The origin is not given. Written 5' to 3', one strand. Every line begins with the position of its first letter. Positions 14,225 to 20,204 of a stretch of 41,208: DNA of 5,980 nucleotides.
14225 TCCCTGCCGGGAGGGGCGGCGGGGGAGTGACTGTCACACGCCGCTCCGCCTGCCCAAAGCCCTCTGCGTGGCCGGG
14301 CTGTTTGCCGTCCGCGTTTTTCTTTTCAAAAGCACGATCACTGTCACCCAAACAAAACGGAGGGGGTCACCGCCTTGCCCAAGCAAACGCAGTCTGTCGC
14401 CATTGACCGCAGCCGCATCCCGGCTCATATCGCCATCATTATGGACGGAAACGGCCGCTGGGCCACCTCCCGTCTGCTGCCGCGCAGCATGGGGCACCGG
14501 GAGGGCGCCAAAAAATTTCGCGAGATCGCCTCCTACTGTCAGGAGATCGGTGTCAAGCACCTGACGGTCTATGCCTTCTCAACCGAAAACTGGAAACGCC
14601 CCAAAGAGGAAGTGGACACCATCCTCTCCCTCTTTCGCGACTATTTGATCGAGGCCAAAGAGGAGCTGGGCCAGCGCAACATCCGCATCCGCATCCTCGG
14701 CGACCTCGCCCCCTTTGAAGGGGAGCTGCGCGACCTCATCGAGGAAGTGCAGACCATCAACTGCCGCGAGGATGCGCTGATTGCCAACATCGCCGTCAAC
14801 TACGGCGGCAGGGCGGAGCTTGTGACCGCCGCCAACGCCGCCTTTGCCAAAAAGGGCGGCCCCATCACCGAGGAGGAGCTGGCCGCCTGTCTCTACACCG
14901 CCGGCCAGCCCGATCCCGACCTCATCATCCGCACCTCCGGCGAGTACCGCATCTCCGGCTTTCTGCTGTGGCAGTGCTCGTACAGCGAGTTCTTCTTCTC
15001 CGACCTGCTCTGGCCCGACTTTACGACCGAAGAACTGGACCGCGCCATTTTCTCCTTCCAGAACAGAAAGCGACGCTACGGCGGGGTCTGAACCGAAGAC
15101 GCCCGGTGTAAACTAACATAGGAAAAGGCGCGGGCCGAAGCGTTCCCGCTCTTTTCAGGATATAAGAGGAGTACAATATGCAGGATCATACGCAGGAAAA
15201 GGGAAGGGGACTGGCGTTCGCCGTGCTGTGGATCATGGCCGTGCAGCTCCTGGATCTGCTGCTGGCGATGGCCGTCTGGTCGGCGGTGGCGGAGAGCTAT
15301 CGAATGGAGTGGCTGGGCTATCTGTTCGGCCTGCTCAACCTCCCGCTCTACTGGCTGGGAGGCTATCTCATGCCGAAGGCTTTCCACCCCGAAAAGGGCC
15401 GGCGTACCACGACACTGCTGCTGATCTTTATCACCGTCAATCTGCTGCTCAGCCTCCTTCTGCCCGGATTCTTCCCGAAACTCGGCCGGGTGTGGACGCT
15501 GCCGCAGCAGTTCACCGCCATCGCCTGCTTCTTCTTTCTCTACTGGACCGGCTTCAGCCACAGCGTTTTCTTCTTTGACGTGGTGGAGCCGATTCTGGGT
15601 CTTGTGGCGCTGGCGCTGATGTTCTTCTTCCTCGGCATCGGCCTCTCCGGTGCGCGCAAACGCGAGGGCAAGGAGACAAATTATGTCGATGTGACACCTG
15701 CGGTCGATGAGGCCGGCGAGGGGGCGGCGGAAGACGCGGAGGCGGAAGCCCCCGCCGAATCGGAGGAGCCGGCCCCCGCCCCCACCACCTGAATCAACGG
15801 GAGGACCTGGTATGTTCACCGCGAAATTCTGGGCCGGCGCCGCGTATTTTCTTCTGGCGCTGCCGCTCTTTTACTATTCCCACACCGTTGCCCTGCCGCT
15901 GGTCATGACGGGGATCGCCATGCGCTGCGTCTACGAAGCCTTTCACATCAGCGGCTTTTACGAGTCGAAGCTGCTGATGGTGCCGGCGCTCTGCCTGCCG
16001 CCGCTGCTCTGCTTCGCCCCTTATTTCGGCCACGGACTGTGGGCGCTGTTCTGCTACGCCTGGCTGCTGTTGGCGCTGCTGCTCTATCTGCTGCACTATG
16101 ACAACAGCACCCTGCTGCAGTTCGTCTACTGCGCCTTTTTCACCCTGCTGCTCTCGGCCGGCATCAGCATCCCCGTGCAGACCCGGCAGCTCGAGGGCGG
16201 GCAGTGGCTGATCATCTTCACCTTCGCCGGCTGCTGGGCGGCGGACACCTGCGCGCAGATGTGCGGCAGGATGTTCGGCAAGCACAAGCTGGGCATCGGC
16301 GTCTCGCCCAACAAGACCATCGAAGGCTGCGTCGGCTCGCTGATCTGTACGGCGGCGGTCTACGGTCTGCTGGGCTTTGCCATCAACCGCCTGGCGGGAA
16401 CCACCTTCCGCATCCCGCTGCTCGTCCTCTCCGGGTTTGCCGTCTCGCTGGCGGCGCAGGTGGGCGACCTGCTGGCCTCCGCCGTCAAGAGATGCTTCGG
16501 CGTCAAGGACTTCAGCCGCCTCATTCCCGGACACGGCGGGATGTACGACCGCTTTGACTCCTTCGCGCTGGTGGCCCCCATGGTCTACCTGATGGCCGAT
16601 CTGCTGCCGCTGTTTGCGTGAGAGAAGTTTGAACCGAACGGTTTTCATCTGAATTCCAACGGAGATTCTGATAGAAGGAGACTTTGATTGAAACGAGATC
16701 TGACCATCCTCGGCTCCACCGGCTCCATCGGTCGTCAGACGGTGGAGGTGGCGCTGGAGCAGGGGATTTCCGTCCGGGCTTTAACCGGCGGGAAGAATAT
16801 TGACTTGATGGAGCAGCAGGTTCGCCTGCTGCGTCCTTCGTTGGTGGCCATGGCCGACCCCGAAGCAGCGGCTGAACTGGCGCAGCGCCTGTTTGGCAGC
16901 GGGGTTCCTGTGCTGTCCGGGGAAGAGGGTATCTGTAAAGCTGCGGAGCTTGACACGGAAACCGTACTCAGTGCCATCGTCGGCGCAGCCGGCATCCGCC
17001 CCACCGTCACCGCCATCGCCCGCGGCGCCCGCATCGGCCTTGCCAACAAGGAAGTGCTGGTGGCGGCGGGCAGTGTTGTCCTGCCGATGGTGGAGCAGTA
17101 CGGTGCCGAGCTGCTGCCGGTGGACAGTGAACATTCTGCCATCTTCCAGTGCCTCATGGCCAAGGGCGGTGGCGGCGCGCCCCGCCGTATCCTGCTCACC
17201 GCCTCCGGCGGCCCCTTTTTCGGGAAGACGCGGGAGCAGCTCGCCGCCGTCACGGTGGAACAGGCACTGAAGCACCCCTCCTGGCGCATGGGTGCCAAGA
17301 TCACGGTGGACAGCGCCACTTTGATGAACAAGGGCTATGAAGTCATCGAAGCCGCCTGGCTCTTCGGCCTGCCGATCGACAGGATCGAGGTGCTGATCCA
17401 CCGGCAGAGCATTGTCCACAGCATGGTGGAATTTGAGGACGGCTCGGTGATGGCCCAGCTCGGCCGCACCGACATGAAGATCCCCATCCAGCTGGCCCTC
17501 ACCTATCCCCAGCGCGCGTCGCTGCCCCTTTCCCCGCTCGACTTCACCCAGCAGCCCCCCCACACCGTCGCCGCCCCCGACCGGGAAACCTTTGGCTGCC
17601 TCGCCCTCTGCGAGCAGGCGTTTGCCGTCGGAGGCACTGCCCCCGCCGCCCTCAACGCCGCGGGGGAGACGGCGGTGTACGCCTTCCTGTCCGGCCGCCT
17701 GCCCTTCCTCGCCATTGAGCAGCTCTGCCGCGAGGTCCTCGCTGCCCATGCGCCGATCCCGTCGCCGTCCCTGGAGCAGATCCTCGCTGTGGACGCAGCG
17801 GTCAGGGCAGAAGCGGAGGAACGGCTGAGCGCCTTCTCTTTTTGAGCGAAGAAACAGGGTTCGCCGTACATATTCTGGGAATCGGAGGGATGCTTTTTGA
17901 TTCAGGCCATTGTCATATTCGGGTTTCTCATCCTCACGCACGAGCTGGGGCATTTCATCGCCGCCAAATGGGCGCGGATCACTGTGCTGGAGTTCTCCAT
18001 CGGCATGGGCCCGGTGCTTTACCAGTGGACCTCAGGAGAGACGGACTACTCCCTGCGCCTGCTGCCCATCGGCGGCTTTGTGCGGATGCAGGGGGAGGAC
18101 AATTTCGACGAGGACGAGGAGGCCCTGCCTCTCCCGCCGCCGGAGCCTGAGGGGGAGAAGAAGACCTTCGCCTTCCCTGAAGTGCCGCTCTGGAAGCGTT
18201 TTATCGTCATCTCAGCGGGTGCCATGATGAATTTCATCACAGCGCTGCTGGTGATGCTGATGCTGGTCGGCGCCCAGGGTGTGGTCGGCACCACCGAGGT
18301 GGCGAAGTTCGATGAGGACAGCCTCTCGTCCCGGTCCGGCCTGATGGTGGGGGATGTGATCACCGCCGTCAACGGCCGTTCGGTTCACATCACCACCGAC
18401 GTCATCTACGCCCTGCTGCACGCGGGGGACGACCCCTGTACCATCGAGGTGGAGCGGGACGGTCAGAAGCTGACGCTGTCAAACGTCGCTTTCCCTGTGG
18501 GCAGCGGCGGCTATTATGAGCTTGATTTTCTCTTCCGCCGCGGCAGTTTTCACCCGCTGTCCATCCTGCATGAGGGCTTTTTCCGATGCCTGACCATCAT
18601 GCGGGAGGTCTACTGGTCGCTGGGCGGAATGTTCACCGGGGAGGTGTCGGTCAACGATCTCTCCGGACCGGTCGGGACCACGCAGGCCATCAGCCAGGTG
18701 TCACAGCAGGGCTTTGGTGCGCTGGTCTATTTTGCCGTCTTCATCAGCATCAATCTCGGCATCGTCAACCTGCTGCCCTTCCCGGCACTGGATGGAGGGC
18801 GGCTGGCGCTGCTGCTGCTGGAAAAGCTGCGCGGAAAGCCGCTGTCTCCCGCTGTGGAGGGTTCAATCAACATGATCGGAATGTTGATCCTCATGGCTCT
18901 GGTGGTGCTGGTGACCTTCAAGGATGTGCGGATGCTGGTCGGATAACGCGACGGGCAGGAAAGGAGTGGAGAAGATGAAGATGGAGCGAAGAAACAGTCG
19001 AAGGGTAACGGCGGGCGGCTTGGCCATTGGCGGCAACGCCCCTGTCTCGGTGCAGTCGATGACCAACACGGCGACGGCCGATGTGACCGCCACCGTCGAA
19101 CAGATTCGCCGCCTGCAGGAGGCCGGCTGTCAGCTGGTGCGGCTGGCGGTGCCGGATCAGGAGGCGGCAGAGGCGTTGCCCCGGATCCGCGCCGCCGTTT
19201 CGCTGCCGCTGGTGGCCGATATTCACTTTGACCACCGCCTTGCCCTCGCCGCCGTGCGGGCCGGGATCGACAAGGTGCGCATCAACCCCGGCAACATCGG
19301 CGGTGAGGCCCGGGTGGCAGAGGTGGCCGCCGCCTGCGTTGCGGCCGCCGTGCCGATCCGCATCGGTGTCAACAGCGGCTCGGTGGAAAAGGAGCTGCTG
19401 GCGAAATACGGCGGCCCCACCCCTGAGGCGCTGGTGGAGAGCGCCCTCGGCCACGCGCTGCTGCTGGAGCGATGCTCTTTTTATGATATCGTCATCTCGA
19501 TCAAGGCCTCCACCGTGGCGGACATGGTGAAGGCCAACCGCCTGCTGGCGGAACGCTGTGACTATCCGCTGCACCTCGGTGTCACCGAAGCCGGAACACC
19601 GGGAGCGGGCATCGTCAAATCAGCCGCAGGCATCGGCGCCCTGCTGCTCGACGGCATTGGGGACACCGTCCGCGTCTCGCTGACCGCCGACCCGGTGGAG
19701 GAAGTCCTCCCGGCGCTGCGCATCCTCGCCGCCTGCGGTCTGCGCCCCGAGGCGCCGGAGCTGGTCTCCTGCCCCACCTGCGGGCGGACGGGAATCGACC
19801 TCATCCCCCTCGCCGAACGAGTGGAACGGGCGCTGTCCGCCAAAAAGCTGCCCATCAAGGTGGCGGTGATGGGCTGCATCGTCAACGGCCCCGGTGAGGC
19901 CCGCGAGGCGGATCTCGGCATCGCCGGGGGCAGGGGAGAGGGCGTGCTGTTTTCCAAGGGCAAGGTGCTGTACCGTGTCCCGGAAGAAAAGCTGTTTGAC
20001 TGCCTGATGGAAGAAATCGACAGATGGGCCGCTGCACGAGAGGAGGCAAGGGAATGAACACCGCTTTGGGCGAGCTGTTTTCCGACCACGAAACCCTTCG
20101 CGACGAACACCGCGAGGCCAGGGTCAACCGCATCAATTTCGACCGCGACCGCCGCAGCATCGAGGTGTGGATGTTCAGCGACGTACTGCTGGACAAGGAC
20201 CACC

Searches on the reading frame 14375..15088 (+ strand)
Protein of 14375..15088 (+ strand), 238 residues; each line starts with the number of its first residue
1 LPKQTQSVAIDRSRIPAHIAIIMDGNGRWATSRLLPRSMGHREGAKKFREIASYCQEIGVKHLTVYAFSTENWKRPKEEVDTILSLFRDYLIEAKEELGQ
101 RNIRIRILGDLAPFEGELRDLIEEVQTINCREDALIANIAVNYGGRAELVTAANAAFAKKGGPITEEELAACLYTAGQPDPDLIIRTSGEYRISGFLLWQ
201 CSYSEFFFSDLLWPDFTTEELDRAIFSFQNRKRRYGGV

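Call 59: search_protein_families(library=pfam, proteins=[window:14375-15088:+], max_evalue=0.001)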
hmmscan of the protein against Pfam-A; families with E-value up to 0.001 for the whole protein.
window:14375-15088:+ (238 aa): 1 family
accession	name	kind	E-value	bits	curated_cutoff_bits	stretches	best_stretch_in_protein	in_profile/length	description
PF01255.24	Prenyltransf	-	3.7e-80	269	27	1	22-236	1-219/219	Putative undecaprenyl diphosphate synthase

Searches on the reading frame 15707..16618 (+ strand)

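Call 59: search_protein_families(library=pfam, proteins=[window:15707-16618:+], max_evalue=0.001)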
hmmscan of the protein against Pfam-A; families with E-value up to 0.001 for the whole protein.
window:15707-16618:+ (304 aa): 1 family
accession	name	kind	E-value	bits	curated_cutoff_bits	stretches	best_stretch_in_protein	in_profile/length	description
PF01148.25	CTP_transf_1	-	1.7e-47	162.9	24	1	47-298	10-262/264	Cytidylyltransferase family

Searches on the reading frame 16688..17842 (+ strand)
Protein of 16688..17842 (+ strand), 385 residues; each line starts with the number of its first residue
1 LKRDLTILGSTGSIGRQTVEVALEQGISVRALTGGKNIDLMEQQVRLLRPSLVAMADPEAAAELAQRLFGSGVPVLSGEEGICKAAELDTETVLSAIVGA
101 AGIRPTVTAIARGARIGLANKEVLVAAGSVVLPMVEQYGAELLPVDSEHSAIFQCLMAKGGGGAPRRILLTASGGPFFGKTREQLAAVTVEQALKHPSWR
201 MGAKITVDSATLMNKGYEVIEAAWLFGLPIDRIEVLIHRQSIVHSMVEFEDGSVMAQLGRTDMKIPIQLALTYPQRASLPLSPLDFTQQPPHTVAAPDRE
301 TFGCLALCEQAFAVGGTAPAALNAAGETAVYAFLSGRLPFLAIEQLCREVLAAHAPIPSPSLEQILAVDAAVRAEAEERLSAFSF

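Call 59: search_protein_families(library=pfam, proteins=[window:16688-17842:+], max_evalue=0.001)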
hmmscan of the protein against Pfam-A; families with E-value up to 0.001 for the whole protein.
window:16688-17842:+ (385 aa): 4 families
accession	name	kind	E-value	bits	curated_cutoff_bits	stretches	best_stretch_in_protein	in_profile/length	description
PF08436.17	DXP_redisom_C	-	4.2e-38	129.8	26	1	142-226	1-84/84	1-deoxy-D-xylulose 5-phosphate reductoisomerase C-terminal domain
PF02670.22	DXP_reductoisom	-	6.1e-35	121.2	21.7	1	5-128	1-129/129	1-deoxy-D-xylulose 5-phosphate reductoisomerase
PF13288.12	DXPR_C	-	3.8e-32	111.4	27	1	258-374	1-114/115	DXP reductoisomerase C-terminal domain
PF05368.20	NmrA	-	0.00056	20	27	1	2-60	2-37/298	NmrA-like family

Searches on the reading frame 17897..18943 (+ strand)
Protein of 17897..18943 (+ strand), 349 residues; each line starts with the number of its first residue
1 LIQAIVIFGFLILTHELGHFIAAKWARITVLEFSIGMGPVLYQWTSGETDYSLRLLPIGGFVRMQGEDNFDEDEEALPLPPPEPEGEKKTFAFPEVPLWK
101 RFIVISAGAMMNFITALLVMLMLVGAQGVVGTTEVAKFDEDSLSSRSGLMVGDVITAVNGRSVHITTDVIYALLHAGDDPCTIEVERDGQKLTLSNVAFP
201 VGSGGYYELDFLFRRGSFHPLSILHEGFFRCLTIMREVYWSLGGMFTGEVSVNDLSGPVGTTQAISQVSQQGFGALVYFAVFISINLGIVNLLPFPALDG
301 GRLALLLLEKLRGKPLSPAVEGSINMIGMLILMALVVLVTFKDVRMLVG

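Call 59: search_protein_families(library=pfam, proteins=[window:17897-18943:+], max_evalue=0.001)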
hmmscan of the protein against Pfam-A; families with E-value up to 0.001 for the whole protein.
window:17897-18943:+ (349 aa): 4 families
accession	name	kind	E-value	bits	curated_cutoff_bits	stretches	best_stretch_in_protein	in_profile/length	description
PF02163.28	Peptidase_M50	-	4.7e-63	212.9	27.2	1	4-335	2-221/221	Peptidase family M50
PF17820.7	PDZ_6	-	3.7e-08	33.4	27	1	137-187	4-54/54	PDZ domain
PF13180.12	PDZ_2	-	7.6e-07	29.8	27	1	135-194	16-76/80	PDZ domain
PF14685.13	PDZ_Tricorn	-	0.00012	22.5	25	1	147-191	36-82/88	Tricorn protease PDZ domain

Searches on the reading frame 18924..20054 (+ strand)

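Call 59: search_protein_families(library=pfam, proteins=[window:18924-20054:+], max_evalue=0.001)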
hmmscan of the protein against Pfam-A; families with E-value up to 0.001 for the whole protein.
window:18924-20054:+ (377 aa): 2 families
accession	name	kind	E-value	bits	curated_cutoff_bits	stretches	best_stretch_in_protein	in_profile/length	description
PF04551.19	GcpE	-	2.1e-148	494.4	32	1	26-366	2-342/343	GcpE protein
PF13378.12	MR_MLE_C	-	0.00015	22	29.4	1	52-157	55-162/219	Enolase C-terminal domain-like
